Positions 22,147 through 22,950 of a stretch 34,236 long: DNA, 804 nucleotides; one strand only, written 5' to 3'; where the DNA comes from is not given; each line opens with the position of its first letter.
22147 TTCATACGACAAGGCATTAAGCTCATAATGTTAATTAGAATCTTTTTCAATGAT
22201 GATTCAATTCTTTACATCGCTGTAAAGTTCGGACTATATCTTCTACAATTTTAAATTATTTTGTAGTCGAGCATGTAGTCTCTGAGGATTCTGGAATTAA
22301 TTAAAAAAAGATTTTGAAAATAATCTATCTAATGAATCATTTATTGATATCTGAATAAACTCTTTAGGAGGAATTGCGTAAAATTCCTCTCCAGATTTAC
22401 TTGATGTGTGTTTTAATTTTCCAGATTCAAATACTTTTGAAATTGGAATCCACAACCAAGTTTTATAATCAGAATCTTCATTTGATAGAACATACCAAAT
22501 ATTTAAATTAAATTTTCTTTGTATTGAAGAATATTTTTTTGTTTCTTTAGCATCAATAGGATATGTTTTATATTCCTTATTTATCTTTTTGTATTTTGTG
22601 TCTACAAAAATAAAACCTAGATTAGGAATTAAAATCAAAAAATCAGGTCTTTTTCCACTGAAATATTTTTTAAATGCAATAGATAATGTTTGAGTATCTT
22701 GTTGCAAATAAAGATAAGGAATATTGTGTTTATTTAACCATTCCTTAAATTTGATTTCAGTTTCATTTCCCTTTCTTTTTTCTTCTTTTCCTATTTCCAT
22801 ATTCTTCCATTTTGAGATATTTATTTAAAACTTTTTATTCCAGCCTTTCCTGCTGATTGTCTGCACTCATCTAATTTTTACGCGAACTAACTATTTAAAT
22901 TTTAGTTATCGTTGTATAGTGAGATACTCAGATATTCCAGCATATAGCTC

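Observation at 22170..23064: Group I intron in an archaeal 23S rRNA carrying a PD-(D/E)xK-like ORF instead of a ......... endonuclease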

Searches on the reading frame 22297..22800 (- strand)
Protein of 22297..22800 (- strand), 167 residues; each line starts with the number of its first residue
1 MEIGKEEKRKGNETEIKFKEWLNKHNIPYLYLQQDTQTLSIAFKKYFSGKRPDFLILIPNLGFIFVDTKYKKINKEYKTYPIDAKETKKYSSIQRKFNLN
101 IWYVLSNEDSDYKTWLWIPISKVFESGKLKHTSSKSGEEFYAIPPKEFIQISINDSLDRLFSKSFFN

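Call 6: search_protein_families(library=pfam, proteins=[window:22297-22800:-], max_evalue=10)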
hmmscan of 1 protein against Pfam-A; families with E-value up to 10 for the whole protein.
window:22297-22800:- (167 aa): 0 families

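Call 7: search_protein_families(library=ncbifam, proteins=[window:22297-22800:-], max_evalue=10)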
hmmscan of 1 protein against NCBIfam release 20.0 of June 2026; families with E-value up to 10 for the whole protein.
window:22297-22800:- (167 aa): 2 families
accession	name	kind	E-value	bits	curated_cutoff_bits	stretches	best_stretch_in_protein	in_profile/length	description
NF038001.1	HYExAFE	subfamily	0.0033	17.3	60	1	11-79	3-67/166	HYExAFE family protein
NF040570.1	guided_TnpB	subfamily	0.022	14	100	1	14-123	55-141/389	RNA-guided endonuclease TnpB family protein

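Call 8: search_solved_structures(query=window:22297-22800:-, max_evalue=10)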
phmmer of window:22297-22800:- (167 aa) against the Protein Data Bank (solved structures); distinct sequences matched with E-value up to 10: 0.

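Call 9: find_homologous_proteins(query=window:22297-22800:-, max_evalue=0.01)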
Query window:22297-22800:- (167 aa): 173 proteins with E <= 0.01 among 207 candidates; the best 120 are listed.
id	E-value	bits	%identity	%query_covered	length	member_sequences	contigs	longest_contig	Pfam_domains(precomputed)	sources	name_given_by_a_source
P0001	3.5e-105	367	100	100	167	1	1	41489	-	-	-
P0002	7.9e-92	324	89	99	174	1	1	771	-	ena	-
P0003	7.5e-91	320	86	99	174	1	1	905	-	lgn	-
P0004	1.8e-90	319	88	99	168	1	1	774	-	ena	-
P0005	2.3e-90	319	86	99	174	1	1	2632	-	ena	-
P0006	4.2e-90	318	86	99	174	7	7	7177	-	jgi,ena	-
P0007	3.2e-88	312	82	99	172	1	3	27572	-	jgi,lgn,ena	jgi:hypothetical protein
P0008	1.7e-86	306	86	98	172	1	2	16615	-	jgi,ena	-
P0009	5.0e-86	305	82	99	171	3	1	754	-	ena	-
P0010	3.5e-83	296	79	99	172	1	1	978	-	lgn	-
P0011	7.0e-83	295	79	99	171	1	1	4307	-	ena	-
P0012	2.1e-82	293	79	99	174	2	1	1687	-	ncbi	-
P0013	4.5e-82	292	77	99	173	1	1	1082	-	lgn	-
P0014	4.6e-82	292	78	99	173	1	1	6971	-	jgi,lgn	jgi:hypothetical protein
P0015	5.2e-82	292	77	99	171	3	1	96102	-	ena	-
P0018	1.5e-80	287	77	99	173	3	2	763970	-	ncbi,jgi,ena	ncbi:MAG: hypothetical protein WC796_00095 [Candidatus Pacearchaeota archaeon]|jgi:hypothetical prot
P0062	3.1e-70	253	68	99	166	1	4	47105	-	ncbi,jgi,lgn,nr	ncbi:hypothetical protein FJZ17_00685 [Candidatus Pacearchaeota archaeon]|nr:hypothetical protein [C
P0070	2.7e-69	250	68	95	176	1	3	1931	-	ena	-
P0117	1.4e-65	238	68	95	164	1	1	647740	-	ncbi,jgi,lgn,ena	ncbi:MAG: hypothetical protein WC438_00560 [Candidatus Pacearchaeota archaeon]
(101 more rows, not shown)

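Call 15: find_encoding_contigs(protein=P0018, flank=4000, max_places=3)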
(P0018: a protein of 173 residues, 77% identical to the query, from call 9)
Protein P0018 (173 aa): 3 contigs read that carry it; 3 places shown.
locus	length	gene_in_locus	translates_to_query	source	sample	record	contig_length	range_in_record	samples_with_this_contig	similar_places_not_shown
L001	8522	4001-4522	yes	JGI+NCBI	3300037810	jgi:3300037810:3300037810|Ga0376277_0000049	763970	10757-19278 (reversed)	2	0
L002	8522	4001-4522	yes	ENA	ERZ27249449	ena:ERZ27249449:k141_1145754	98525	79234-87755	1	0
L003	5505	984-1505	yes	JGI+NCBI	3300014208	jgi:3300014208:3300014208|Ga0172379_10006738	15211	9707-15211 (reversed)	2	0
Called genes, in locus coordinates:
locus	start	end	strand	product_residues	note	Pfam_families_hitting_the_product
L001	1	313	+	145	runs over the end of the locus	-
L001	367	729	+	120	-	-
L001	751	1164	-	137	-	PF13298:LigD_N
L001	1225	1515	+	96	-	-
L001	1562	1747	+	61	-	-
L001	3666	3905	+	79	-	-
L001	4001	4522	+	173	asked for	-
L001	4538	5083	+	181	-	PF00300:His_Phos_1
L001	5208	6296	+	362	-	PF00589:Phage_integrase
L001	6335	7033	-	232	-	PF13476:AAA_23 (faint), PF02463:SMC_N (weak), PF00005:ABC_tran, PF13304:AAA_21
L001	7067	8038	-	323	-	PF01094:ANF_receptor, PF13433:Peripla_BP_5, PF13458:Peripla_BP_6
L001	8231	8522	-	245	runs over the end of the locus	PF02463:SMC_N (weak), PF00005:ABC_tran, PF13304:AAA_21 (weak), PF12399:BCA_ABC_TP_C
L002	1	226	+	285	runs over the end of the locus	PF00318:Ribosomal_S2 (faint)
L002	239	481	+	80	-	-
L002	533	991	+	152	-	-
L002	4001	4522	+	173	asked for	-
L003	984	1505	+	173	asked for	-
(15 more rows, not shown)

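Call 17: search_protein_representatives(protein=window:22297-22800:-)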
Query: 167 residues. Proteins with E-value up to 0.001 (for the whole library): 362; up to 1e-10: 175; up to 1e-30: 17. The best 150 are listed.
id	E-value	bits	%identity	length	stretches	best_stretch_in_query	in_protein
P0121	3.2e-64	232.2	65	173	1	5-166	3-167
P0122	9.6e-58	211.1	62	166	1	3-165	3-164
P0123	6.5e-47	175.9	57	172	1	8-166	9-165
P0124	3.7e-45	170.2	53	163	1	3-165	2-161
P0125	2.4e-40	154.6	48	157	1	12-166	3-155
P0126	1.2e-39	152.2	74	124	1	1-94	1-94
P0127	5.6e-39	150.1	50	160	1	10-163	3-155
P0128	4.7e-37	143.8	74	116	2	1-59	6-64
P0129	2.9e-36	141.3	45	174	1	7-165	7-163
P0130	1.3e-34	135.8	61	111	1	55-163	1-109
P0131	3.5e-34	134.5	44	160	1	5-163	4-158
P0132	5.5e-33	130.6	42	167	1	8-162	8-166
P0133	6.8e-33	130.3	64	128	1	55-151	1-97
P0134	3.8e-32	127.9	39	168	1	7-161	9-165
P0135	6.1e-32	127.2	55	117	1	55-164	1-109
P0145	3.0e-27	112.0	36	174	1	6-163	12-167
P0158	2.4e-24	102.5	34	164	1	6-146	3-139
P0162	1.6e-23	99.8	39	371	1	8-165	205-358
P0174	9.1e-22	94.1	39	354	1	6-165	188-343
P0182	2.5e-20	89.4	36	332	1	10-162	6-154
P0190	1.8e-19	86.7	33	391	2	6-162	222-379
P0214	2.1e-16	76.7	35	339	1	9-162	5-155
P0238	8.6e-15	71.4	29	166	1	6-164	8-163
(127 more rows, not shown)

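Call 19: predict_structure(alignment_id=A1)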
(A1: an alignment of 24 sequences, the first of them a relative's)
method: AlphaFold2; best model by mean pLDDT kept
length: 167 residues; sequences in the alignment: 24
mean_pLDDT: 58.4   pTM: 0.47
mean pLDDT of the five models: 58.4, 48.1, 47.8, 47.7, 45.1
residues with pLDDT >= 90: 0; 70-90: 19; 50-70: 117; < 50: 31
segments of 3 or more residues with pLDDT < 50: 48-51, 79-81, 150-167
pLDDT, mean of each block of 10 residues (from residue 1): 63 72 73 57 56 62 61 51 59 66 60 55 55 60 56 42 41
secondary structure, 60 per line:
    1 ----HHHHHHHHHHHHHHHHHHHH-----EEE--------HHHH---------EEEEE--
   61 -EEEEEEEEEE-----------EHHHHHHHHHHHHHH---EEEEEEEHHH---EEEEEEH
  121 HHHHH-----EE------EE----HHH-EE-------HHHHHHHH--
elements in order: H5-24 E30-32 H41-44 E54-58 E62-71 H84-97 E101-107 E114-119 H120-125 H158-165

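Call 21: search_protein_families(library=pfam, alignment_id=A2, max_evalue=0.01)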
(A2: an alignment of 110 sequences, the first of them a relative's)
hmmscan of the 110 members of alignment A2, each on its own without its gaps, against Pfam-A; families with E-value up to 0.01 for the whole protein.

A. member 1, P0001 (167 aa): 0 families

B. families by the number of members that match (of 110 scanned): 19 families
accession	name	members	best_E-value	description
PF08378.17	NERD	11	1.8e-06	Nuclease-related domain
PF02646.22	RmuC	9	0.0002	RmuC family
PF01870.24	Hjc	2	0.0027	Archaeal holliday junction resolvase (hjc)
PF12171.14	zf-C2H2_jaz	1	2.8e-12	Zinc-finger double-stranded RNA-binding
PF13894.12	zf-C2H2_4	1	8.1e-07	C2H2-type zinc finger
PF00096.32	zf-C2H2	1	1e-06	Zinc finger, C2H2 type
PF05605.18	zf-Di19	1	1.3e-05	Drought induced 19 protein (Di19), zinc-binding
PF13912.12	zf-C2H2_6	1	1.4e-05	C2H2-type zinc finger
PF04313.20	HSDR_N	1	0.00018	Type I restriction enzyme R protein N terminus (HSDR_N)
PF12756.13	zf-C2H2_2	1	0.00048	C2H2 type zinc-finger (2 copies)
PF12874.13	zf-met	1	0.0012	Zinc-finger of C2H2 type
PF16562.11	HECW_N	1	0.0013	N-terminal domain of E3 ubiquitin-protein ligase HECW1 and 2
PF23320.1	Zn_SUZ12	1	0.0021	Polycomb protein SUZ12-like, Zn domain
PF15777.11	Anti-TRAP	1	0.0022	Tryptophan RNA-binding attenuator protein inhibitory protein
PF07191.17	Zn_ribbon_6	1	0.0032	Double zinc ribbon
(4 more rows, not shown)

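Call 22: search_solved_structures(query=A2, max_evalue=10, show_alignments=3)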
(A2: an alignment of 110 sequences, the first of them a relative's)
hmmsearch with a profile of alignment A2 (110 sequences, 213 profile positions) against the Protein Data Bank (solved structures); distinct sequences matched with E-value up to 10: 18.
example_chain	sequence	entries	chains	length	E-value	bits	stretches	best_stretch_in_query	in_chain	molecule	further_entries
3pok_A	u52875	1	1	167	0.31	13.7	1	71-116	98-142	Interleukin-1 beta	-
2wcz_A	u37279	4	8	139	0.32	13.7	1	69-136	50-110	HOLLIDAY JUNCTION RESOLVASE | HJC | ARCHAEAL HJC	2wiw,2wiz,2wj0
4g6m_A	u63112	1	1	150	0.32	13.7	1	71-116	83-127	Interleukin-1 beta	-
41bi_A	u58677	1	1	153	0.33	13.6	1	71-116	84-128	INTERLEUKIN-1 BETA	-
21bi_A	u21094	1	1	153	0.33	13.6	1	71-116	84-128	INTERLEUKIN-1 BETA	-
1i1b_A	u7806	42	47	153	0.33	13.6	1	71-116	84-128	INTERLEUKIN-1 BETA | PROTEIN (HUMAN INTERLEUKIN-1 BETA)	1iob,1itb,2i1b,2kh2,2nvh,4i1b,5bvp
1too_A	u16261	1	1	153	0.33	13.6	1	71-116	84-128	Interleukin-1 beta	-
1twm_A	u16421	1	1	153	0.33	13.6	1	71-116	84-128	Interleukin-1 beta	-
1hib_A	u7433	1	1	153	0.34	13.6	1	71-116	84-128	INTERLEUKIN-1 BETA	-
1s0l_A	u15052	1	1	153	0.34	13.6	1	71-116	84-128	Interleukin-1 beta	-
7chy_I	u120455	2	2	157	0.35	13.6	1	71-116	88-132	Interleukin-1 beta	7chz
4g6j_A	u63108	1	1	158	0.35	13.5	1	71-116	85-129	Interleukin-1 beta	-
3o4o_A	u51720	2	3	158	0.36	13.5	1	71-116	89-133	Interleukin-1 beta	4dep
3ltq_A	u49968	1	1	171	0.41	13.3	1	71-116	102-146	Interleukin-1 beta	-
5mvz_U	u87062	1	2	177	0.44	13.3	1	71-116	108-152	Interleukin-1 beta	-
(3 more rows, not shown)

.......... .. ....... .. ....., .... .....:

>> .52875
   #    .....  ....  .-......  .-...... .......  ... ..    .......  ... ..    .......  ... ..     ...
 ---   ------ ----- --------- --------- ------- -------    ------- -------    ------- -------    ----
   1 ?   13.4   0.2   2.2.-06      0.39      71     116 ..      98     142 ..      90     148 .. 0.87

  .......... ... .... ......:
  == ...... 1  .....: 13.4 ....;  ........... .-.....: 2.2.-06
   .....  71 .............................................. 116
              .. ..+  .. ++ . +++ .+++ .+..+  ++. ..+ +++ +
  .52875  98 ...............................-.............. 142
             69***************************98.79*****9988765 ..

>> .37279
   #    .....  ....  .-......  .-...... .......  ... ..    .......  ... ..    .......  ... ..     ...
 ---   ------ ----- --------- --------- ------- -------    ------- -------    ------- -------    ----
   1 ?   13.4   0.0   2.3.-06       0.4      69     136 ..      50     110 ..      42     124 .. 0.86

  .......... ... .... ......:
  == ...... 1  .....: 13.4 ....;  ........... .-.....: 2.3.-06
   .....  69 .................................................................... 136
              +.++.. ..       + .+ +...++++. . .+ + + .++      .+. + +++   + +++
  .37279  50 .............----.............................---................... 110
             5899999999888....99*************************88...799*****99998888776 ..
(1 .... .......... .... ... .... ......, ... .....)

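Call 23: find_related_loci(query=A1, collection=genome_contigs, flank=3000)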
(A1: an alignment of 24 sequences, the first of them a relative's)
Query A1 (167 aa) in genome_contigs; peptide patterns used: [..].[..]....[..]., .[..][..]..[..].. (x = any residue, [..] = any of these).
74 stretches matched a pattern; 39 encode a relative of the query (tblastn E <= 1e-3); 39 distinct loci.
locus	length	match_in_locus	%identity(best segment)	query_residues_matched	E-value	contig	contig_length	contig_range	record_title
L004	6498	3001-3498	78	2-167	1e-85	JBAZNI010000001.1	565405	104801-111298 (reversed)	MAG: Candidatus Pacearchaeota archaeon isolate SO_2017_LW4_63 scaffold_44_c1_LW137-91_2017, whole genome shotgun sequenc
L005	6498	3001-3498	77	2-167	5e-85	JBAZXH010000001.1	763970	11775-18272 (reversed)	MAG: Candidatus Pacearchaeota archaeon isolate SO_2017_GW1_51 NODE_49_length_763970_cov_4.841685_OW334_2017, whole genom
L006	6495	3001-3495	75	1-165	7e-81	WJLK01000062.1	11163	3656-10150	MAG: Candidatus Pacearchaeota archaeon isolate Bin_285 k141_2047714, whole genome shotgun sequence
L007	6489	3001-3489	72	4-166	3e-79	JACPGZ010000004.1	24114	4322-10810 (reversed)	MAG: Candidatus Pacearchaeota archaeon isolate NC_groundwater_401_Ag_B-0.1um_33_12 GD18-4_B1_scaffold_135502, whole geno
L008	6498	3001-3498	71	1-166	2e-76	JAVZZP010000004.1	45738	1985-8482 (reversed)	MAG: Candidatus Pacearchaeota archaeon isolate JZ-3_201912_bins_106 JZ-3_201912_bins_106_scaffold_4, whole genome shotgu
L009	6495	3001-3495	68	1-165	9e-76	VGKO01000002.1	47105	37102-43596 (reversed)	MAG: Candidatus Pacearchaeota archaeon isolate K_DeepCast_100m_m1_149 K_DeepCast_100m_m1_149_Ga0194127_10000860, whole g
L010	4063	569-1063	68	1-165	2e-75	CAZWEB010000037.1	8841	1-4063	MAG TPA_asm: Candidatus Woesearchaeota archaeon isolate SRP178699_co1_446 genome assembly, contig: NODE_11150_length_884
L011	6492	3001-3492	70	4-165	5e-75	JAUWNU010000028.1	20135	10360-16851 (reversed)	MAG: Methanomassiliicoccales archaeon isolate CSMAG_2432 CSMAG_2432_k141_293621_length_20135_cov_12.7715, whole genome s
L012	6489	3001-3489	66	3-165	4e-74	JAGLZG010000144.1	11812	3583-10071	MAG: Nanoarchaeota archaeon isolate RS_13_58 ZL320.bin.58.fa_144, whole genome shotgun sequence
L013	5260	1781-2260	67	6-165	1e-73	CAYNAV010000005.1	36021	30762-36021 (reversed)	MAG TPA_asm: Candidatus Woesearchaeota archaeon isolate SRP178699_co1_438 genome assembly, contig: NODE_1145_length_3602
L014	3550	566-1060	65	2-165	1e-73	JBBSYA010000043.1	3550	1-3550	MAG: Nanoarchaeota archaeon isolate H43-bin036_1 H43_bin036_1_000000000043, whole genome shotgun sequence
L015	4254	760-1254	65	2-165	1e-73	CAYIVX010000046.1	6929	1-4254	MAG TPA_asm: Candidatus Woesearchaeota archaeon isolate ERP119705_co5_617 genome assembly, contig: NODE_14650_length_692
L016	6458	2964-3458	66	1-165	3e-73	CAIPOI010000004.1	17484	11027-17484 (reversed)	uncultured archaeon isolate LaPlata_bin-1599 genome assembly, contig: bin-1599:4/8, whole genome shotgun sequence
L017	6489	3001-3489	68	3-165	5e-72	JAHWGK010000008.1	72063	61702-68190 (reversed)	MAG: Thermoplasmata archaeon isolate Hel238.bin54 NODE_8_length_72063_cov_18.327341, whole genome shotgun sequence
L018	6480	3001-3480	64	6-165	3e-71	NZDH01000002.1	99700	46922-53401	MAG: Candidatus Woesearchaeota archaeon isolate ARS106 31661, whole genome shotgun sequence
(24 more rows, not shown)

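Call 32: find_related_loci(query=A1, collection=metagenome_contigs, flank=2500)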
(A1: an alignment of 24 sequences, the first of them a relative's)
Query A1 (167 aa) in metagenome_contigs; peptide patterns used: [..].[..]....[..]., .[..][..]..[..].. (x = any residue, [..] = any of these).
201 stretches matched a pattern; 124 encode a relative of the query (tblastn E <= 1e-3); the best 80 are kept; 80 distinct loci.
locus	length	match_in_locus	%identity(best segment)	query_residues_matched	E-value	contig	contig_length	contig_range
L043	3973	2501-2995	86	3-167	2e-93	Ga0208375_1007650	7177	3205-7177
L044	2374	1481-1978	86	2-167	4e-96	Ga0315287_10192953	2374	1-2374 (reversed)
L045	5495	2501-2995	82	3-167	2e-91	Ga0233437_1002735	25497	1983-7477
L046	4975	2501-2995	82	1-165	2e-90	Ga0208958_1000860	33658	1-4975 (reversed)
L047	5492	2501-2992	86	3-166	4e-90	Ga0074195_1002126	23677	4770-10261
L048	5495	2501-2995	82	1-165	2e-90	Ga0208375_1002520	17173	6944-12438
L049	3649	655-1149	80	1-165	2e-88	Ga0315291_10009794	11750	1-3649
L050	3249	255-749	79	1-165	3e-87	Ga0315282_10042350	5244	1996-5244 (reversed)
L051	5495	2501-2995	77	1-165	4e-86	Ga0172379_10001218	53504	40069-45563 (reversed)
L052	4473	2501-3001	78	1-167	3e-86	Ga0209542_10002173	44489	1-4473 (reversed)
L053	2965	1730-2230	78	1-167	2e-87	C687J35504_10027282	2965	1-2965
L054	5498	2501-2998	78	2-167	1e-85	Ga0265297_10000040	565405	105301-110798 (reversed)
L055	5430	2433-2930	78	1-166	7e-86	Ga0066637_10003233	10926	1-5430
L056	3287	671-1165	76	1-165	1e-85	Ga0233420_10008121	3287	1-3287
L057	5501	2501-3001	76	1-167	2e-84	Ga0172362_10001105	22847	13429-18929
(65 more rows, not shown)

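Call 52: predict_structure(alignment_id=A2)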
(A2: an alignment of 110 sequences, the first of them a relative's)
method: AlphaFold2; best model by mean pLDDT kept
length: 167 residues; sequences in the alignment: 110
mean_pLDDT: 94.2   pTM: 0.89
mean pLDDT of the five models: 94.2, 93.9, 93.8, 92.8, 92.7
residues with pLDDT >= 90: 147; 70-90: 17; 50-70: 3; < 50: 0
segments of 3 or more residues with pLDDT < 50: none
pLDDT, mean of each block of 10 residues (from residue 1): 89 98 98 91 88 96 97 96 96 96 98 98 91 95 97 95 77
secondary structure, 60 per line:
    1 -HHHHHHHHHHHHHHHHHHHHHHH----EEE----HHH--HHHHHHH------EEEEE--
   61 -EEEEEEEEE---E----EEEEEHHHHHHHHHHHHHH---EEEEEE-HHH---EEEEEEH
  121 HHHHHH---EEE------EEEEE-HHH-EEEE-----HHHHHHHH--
elements in order: H2-24 E29-31 H41-47 E54-58 E62-70 E79-83 H84-97 E101-106 E114-119 H120-126 E130-132 E139-143 E149-152 H158-165
